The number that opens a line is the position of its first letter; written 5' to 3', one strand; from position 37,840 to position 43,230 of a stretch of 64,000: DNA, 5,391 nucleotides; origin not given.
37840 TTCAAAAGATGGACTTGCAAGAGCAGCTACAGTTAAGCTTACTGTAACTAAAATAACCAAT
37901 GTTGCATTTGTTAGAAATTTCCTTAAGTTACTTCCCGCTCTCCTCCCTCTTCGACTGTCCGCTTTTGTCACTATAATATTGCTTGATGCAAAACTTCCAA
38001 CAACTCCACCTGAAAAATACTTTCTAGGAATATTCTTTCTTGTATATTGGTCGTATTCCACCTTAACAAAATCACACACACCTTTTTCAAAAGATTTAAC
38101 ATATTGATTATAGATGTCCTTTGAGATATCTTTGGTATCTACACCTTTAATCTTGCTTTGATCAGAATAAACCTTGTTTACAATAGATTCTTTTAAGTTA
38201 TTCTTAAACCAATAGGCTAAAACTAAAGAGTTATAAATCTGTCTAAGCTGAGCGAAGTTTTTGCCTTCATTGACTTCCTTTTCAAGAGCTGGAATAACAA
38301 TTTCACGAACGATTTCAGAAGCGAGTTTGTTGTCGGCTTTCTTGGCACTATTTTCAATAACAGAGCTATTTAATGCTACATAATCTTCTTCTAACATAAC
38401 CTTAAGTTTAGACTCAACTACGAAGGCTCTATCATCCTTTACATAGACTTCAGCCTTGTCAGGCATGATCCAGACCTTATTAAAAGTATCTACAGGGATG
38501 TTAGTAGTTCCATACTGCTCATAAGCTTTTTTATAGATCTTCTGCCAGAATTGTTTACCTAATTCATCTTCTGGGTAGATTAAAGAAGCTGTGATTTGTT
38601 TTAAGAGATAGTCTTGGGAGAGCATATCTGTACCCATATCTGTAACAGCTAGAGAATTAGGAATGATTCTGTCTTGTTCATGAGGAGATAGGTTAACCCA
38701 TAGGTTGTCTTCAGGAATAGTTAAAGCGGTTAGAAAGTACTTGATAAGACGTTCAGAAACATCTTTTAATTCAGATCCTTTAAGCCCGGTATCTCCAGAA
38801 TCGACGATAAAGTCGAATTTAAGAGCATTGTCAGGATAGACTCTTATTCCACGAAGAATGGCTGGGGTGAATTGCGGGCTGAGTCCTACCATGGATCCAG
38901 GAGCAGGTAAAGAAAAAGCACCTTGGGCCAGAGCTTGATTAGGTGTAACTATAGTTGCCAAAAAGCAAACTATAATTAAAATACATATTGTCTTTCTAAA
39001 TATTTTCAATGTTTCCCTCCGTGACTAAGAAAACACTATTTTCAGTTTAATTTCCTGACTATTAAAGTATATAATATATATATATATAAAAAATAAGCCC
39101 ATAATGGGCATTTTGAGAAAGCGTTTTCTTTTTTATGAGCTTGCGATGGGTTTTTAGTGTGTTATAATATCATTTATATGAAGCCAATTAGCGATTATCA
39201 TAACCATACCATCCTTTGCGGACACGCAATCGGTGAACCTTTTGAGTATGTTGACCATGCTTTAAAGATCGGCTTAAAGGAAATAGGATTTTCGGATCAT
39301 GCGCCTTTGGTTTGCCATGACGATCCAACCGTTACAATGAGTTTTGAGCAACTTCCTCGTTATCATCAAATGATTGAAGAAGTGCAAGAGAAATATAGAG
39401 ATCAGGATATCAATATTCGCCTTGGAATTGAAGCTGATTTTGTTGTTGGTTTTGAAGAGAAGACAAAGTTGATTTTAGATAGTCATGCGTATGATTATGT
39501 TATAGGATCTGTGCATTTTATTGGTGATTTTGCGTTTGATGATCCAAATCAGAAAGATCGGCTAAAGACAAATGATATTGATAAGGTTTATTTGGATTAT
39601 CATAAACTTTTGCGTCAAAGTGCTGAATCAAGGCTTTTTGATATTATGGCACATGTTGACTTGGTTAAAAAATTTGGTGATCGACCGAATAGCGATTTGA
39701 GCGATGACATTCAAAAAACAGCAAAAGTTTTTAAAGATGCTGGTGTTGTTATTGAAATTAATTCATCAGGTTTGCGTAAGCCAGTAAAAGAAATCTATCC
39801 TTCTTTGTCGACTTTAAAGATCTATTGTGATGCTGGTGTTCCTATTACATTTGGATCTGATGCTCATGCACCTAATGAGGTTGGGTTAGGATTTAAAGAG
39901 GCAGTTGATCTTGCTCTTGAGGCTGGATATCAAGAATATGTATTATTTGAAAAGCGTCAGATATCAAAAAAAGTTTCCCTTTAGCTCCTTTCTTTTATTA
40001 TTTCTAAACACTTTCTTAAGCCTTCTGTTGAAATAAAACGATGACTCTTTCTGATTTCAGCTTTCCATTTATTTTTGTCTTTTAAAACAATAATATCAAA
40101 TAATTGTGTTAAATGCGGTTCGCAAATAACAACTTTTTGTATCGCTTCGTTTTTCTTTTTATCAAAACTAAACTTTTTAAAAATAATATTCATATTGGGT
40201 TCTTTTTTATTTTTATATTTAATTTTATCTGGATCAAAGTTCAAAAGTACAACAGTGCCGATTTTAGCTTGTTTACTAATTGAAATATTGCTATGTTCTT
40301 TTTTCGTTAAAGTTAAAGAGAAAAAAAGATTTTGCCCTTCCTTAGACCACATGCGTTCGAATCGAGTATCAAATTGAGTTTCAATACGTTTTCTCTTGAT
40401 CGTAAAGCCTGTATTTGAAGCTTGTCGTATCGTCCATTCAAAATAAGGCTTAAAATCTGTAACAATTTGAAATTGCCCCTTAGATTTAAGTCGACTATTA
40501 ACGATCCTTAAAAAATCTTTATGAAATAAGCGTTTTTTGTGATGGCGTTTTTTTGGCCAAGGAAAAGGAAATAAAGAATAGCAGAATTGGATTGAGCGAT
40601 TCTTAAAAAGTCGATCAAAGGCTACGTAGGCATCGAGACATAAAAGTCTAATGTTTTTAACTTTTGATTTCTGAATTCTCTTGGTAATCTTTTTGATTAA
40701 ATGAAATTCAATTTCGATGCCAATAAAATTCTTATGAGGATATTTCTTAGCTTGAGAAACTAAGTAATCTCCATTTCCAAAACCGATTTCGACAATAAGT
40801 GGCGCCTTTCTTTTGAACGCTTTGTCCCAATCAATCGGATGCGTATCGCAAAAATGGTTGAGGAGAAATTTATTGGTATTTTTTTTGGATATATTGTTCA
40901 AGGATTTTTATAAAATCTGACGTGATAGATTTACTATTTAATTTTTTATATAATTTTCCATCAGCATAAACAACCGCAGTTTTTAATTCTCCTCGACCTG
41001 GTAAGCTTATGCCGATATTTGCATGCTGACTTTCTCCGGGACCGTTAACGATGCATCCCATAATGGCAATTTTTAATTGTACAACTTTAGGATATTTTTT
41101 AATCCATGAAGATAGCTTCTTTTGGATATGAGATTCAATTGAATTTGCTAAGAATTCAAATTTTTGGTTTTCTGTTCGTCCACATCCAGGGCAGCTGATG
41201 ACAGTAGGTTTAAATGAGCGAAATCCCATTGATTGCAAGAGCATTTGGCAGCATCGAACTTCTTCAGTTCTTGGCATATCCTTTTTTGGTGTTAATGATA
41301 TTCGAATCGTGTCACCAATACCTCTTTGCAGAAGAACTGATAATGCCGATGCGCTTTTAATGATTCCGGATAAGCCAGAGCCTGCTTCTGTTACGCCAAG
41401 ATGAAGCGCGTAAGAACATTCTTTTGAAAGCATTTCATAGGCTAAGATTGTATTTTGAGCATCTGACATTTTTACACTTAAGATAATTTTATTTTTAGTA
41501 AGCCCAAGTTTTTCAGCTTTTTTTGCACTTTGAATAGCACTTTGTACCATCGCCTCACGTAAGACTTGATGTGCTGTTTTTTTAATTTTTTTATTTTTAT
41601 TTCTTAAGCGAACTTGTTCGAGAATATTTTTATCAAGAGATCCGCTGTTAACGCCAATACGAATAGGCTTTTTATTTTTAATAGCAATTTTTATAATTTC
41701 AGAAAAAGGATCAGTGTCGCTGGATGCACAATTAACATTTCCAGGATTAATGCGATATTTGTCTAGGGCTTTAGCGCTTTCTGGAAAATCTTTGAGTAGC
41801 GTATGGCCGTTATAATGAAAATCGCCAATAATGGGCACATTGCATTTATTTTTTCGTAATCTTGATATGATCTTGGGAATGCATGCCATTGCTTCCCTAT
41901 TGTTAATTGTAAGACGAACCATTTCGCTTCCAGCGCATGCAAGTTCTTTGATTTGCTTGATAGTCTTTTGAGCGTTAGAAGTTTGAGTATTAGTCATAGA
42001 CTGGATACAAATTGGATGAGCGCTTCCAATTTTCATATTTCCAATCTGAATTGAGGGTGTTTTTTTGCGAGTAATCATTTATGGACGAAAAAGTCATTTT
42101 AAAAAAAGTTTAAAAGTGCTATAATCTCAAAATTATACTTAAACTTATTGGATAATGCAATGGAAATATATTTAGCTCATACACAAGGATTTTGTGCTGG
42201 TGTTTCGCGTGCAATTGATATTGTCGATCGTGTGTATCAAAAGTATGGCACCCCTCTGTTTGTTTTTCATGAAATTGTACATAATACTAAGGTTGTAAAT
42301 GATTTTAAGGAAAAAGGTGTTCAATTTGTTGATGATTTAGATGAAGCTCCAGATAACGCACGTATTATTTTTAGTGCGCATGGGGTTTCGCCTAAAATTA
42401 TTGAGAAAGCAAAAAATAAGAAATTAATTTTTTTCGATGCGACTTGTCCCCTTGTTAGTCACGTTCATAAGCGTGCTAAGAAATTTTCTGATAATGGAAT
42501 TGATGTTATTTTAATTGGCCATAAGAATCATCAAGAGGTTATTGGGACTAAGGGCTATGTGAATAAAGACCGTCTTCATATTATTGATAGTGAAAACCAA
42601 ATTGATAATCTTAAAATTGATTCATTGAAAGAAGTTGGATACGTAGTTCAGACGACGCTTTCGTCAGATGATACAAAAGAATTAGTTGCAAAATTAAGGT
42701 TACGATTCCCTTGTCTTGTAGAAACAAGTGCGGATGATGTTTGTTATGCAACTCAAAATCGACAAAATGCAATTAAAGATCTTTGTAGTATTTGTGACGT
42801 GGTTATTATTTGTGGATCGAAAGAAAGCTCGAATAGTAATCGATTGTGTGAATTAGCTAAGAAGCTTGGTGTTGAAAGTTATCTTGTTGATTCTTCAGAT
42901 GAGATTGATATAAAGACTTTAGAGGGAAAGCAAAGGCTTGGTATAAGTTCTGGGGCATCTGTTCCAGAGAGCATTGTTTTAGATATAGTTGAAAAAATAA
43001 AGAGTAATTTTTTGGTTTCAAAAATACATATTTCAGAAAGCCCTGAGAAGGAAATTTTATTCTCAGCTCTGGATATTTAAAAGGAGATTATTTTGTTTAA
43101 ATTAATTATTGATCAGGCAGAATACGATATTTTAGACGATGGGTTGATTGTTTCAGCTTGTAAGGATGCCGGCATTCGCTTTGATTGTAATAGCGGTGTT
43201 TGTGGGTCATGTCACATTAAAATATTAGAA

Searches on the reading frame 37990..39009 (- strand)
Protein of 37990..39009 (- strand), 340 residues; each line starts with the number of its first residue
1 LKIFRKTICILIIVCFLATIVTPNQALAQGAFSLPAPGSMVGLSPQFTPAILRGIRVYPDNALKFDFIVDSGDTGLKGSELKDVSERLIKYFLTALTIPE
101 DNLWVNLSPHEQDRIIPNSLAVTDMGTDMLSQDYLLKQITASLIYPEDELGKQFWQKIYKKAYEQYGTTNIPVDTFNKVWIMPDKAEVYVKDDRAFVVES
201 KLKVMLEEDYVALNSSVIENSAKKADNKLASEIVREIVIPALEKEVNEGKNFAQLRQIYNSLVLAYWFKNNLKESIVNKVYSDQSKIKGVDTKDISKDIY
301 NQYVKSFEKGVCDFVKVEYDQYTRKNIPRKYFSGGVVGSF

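Call 16: find_homologous_proteins(query=window:37990-39009:-, max_evalue=0.00001)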
Query window:37990-39009:- (340 aa): 1081 proteins with E <= 0.00001 among 3526 candidates; the best 120 are listed.
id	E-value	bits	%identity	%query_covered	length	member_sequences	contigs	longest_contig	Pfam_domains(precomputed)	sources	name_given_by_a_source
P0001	1.9e-128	446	59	97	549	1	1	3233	-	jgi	-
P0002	2.5e-124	433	57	98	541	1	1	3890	-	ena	-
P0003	1.5e-122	427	56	99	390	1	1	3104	-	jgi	-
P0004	3.9e-122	426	59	94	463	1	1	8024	-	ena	-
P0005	9.4e-122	424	54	99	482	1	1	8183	-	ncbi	ncbi:hypothetical protein MNBD_UNCLBAC01-1217, partial [hydrothermal vent metagenome]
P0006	2.0e-121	423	55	99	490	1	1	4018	-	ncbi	-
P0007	2.5e-121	423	54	97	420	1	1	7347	-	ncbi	-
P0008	6.2e-121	422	54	97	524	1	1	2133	-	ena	-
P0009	1.6e-120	420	53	98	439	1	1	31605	-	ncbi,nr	ncbi:MAG: hypothetical protein PHY73_07155, partial [Candidatus Omnitrophica bacterium]|nr:hypotheti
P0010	3.3e-120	419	57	98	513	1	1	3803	PF00702.33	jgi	jgi:phosphoglycolate phosphatase-like HAD superfamily hydrolase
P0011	4.6e-120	419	56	99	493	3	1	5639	-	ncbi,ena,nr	ncbi:MAG TPA: hypothetical protein VJA17_01650 [Candidatus Omnitrophota bacterium]|nr:hypothetical p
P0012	6.8e-120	418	54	98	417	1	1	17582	-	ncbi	-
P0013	1.8e-119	417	52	97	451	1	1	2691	-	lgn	-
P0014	2.6e-119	416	58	98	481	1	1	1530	-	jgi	-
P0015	4.9e-119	416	54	98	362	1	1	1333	-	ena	-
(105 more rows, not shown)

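Call 19: find_related_loci(query=A2, collection=genome_contigs, flank=2500)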
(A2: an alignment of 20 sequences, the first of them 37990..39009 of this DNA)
Query A2 (340 aa) in genome_contigs; peptide patterns used: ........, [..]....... (x = any residue, [..] = any of these).
591 stretches matched a pattern (row limit reached: there are more); 588 encode a relative of the query (tblastn E <= 1e-3); the best 80 are kept; 80 distinct loci.
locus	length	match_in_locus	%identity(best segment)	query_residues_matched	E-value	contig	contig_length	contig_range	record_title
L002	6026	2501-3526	78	6-337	0e+0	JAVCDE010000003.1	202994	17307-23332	MAG: Candidatus Aceula meridiana isolate MAG_3300035698_985 Ga0374944_593014, whole genome shotgun sequence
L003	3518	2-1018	73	45-336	3e-167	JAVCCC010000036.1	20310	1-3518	MAG: Candidatus Aceula lacicola isolate MAG_3300035698_1100 Ga0374944_044199, whole genome shotgun sequence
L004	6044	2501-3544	62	4-335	3e-145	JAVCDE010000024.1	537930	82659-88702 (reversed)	MAG: Candidatus Aceula meridiana isolate MAG_3300035698_985 Ga0374944_593031, whole genome shotgun sequence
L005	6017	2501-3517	64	2-336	2e-143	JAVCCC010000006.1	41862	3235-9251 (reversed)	MAG: Candidatus Aceula lacicola isolate MAG_3300035698_1100 Ga0374944_044234, whole genome shotgun sequence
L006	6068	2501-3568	61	6-337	2e-142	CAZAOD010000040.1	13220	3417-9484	MAG TPA_asm: uncultured Planctomycetales bacterium isolate binchicken_co173_225 genome assembly, contig: NODE_15987_leng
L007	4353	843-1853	58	4-336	4e-135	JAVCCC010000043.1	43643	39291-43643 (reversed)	MAG: Candidatus Aceula lacicola isolate MAG_3300035698_1100 Ga0374944_044203, whole genome shotgun sequence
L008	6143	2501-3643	55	4-336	2e-132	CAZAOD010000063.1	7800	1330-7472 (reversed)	MAG TPA_asm: uncultured Planctomycetales bacterium isolate binchicken_co173_225 genome assembly, contig: NODE_31137_leng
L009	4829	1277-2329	56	4-339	2e-131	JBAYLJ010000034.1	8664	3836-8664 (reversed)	MAG: Candidatus Omnitrophota bacterium isolate SO_2016_LW1_10 scaffold10917_LW64-88_2016, whole genome shotgun sequence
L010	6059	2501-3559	55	2-336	5e-130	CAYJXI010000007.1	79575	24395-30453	MAG TPA_asm: uncultured Planctomycetales bacterium isolate ERP125453_co1_481 genome assembly, contig: NODE_163_length_79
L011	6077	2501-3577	54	5-338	2e-129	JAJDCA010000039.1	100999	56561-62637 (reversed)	MAG: Candidatus Omnitrophota bacterium isolate OFTM38 OFTM38_38, whole genome shotgun sequence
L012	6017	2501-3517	58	8-335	5e-128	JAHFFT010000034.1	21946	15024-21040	MAG: Candidatus Omnitrophota bacterium isolate nzgw299 NODE_2114_length_21947_cov_6.465271, whole genome shotgun sequenc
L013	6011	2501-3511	56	5-337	2e-127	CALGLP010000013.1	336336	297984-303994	MAG TPA_asm: uncultured bacterium isolate SRR3330210_bin.157_CONCOCT_v1.1_MAG genome assembly, contig: ERZ724080.29, who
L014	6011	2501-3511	56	2-336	2e-127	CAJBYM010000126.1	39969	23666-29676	MAG: Candidatus Omnitrophica bacterium isolate Loc090907-5m_bin-489 genome assembly, contig: bin-489:126/139, whole geno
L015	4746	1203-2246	55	5-336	8e-128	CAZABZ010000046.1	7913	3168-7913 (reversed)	MAG TPA_asm: uncultured Planctomycetales bacterium isolate binchicken_co3_599 genome assembly, contig: NODE_30021_length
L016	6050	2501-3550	53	3-336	2e-127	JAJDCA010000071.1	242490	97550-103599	MAG: Candidatus Omnitrophota bacterium isolate OFTM38 OFTM38_70, whole genome shotgun sequence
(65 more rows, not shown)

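Call 96: predict_structure(alignment_id=A2)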
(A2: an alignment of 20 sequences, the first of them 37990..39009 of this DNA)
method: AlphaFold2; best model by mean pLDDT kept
length: 340 residues; sequences in the alignment: 20
mean_pLDDT: 67.5   pTM: 0.60
mean pLDDT of the five models: 67.5, 66.2, 63.2, 61.0, 59.7
residues with pLDDT >= 90: 14; 70-90: 147; 50-70: 116; < 50: 63
segments of 3 or more residues with pLDDT < 50: 25-33, 109-113, 217-225, 277-292, 306-313, 333-340
pLDDT, mean of each block of 10 residues (from residue 1): 78 72 49 50 79 86 83 87 89 81 54 55 79 75 60 64 68 60 80 82 76 52 52 71 85 88 86 56 38 49 49 57 65 42
secondary structure, 60 per line:
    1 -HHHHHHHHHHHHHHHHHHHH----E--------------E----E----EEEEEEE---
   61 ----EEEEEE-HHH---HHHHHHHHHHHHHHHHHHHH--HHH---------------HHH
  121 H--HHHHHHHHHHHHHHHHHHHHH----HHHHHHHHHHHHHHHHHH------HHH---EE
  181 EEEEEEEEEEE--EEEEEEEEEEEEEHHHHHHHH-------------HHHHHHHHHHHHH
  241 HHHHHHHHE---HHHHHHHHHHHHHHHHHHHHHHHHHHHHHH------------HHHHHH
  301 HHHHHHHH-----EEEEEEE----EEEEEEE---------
elements in order: H2-21 E51-57 E65-70 H78-97 H118-121 H124-144 H149-166 E179-191 E194-206 H207-214 H228-248 H253-282 H295-308 E314-320 E325-331

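Call 98: fold_search(model_id=the predicted structure, library=pdb)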
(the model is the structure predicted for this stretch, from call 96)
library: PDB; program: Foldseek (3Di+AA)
matches with E <= 10: 191; with E <= 0.001: 0
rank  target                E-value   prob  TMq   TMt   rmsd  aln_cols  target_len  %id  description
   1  8y80_A                1.1e-01  0.08  0.13  0.10  15.8       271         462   11  Cryo-EM structure of the tetrameric SPARSA gRNA-ssDNA complex (released 2024-10-16)
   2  8y80_I                1.3e-01  0.08  0.13  0.10  15.8       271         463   11  Cryo-EM structure of the tetrameric SPARSA gRNA-ssDNA complex (released 2024-10-16)
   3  8v5c_B                4.8e-01  0.07  0.12  0.19  19.2       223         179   13  IpaD (122-321) Bound to Deoxycholate (released 2024-08-21)
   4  6ajl_A                6.3e-01  0.05  0.07  0.08  23.9       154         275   13  DOCK7 mutant I1836Y complexed with Cdc42 (released 2019-03-20)
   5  4q7a_C                7.0e-01  0.06  0.09  0.09  21.9       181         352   13  Crystal Structure of N-acetyl-ornithine/N-acetyl-lysine Deacetylase from Sphaerobacter thermophilus (released 2014-07-02)
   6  6aj4_A                7.0e-01  0.04  0.07  0.08  24.0       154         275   13  Crystal structure of the DHR-2 domain of DOCK7 in complex with Cdc42 (released 2019-03-20)
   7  4q7a_A                7.9e-01  0.06  0.09  0.08  20.4       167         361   11  Crystal Structure of N-acetyl-ornithine/N-acetyl-lysine Deacetylase from Sphaerobacter thermophilus (released 2014-07-02)
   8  9nhd_A                8.8e-01  0.07  0.07  0.04  17.4        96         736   16  Cryo-EM structure of SIWI-piRNA-target(49-nt)-GTSF1-Maelstrom complex (conformation 2) (released 2025-09-17)
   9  8rtd_Y                1.0e+00  0.02  0.07  0.11  15.4       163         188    7  Stalk-Arches-IMC structure from the fully-assembled R388 type IV secretion system determined by cryo-EM. (released 2024-06-19)
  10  3aon_A                1.1e+00  0.08  0.16  0.25  18.3       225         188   12  Crystal structure of the central axis (NtpD-NtpG) in the catalytic portion of Enterococcus hirae V-type sodium ATPase (released 2011-10-05)
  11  9nhb_A                1.1e+00  0.05  0.08  0.04  19.0       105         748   17  Cryo-EM structure of SIWI-piRNA-target(25-nt)-GTSF1 complex (released 2025-09-17)
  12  6d6n_B                1.2e+00  0.07  0.14  0.24  14.7       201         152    9  The structure of ligand binding domain of LasR in complex with TP-1 homolog, compound 16 (released 2018-08-08)
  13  7w5z_C3               1.2e+00  0.04  0.12  0.08  25.7       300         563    9  Cryo-EM structure of Tetrahymena thermophila mitochondrial complex IV, composite dimer model (released 2022-04-06)
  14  4q7a_D                1.2e+00  0.05  0.09  0.09  19.7       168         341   11  Crystal Structure of N-acetyl-ornithine/N-acetyl-lysine Deacetylase from Sphaerobacter thermophilus (released 2014-07-02)
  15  5xte_K                1.2e+00  0.01  0.08  0.07  20.3       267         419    9  Cryo-EM structure of human respiratory complex III (cytochrome bc1 complex) (released 2017-08-30)
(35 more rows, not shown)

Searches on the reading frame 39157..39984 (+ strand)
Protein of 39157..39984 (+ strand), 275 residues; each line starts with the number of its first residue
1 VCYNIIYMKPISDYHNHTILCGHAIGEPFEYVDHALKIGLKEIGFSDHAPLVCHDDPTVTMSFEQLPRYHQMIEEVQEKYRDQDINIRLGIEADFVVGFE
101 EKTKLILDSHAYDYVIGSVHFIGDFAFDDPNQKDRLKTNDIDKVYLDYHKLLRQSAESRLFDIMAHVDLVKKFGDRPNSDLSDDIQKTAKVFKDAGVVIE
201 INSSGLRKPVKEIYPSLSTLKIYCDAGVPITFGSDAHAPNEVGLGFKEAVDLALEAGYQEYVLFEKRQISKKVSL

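Call 8: search_protein_families(library=pfam, proteins=[window:39157-39984:+], max_evalue=0.01)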
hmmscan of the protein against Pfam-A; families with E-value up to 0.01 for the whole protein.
window:39157-39984:+ (275 aa): 2 families
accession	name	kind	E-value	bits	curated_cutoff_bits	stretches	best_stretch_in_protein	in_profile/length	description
PF02811.25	PHP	-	3.2e-27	96.3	26.4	1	13-204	1-164/164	PHP domain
PF13263.12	PHP_C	-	0.00097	19.1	21.3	1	227-245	15-33/56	PHP-associated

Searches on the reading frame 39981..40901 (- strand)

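Call 34: search_protein_families(library=pfam, proteins=[window:39981-40901:-], max_evalue=0.001)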
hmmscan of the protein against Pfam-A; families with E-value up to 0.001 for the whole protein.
window:39981-40901:- (306 aa): 3 families
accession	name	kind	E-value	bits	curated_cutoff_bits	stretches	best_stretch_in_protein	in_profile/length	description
PF02390.23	Methyltransf_4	-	1.6e-43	148.6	24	1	33-192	2-170/173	Putative methyltransferase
PF13649.12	Methyltransf_25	-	5.3e-06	27.5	27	1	36-115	1-76/97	Methyltransferase domain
PF13847.12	Methyltransf_31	-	2.6e-05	24.4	27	0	36-87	7-59/145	Methyltransferase domain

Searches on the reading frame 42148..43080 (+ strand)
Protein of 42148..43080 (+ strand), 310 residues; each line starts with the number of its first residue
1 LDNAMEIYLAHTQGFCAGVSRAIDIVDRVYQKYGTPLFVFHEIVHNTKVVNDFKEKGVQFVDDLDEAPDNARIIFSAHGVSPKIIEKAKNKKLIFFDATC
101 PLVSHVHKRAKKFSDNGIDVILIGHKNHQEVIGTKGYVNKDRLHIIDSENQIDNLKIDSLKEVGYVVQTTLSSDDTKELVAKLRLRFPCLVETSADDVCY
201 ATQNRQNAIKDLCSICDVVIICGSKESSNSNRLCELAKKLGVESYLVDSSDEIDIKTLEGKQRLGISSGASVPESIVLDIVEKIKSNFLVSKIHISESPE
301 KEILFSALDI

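Call 34: search_protein_families(library=pfam, proteins=[window:42148-43080:+], max_evalue=0.001)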
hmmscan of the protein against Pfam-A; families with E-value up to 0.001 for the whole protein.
window:42148-43080:+ (310 aa): 1 family
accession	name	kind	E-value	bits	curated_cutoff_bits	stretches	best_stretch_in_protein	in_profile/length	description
PF02401.23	LYTB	-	2e-89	299.9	24.5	1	7-285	1-267/267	LytB protein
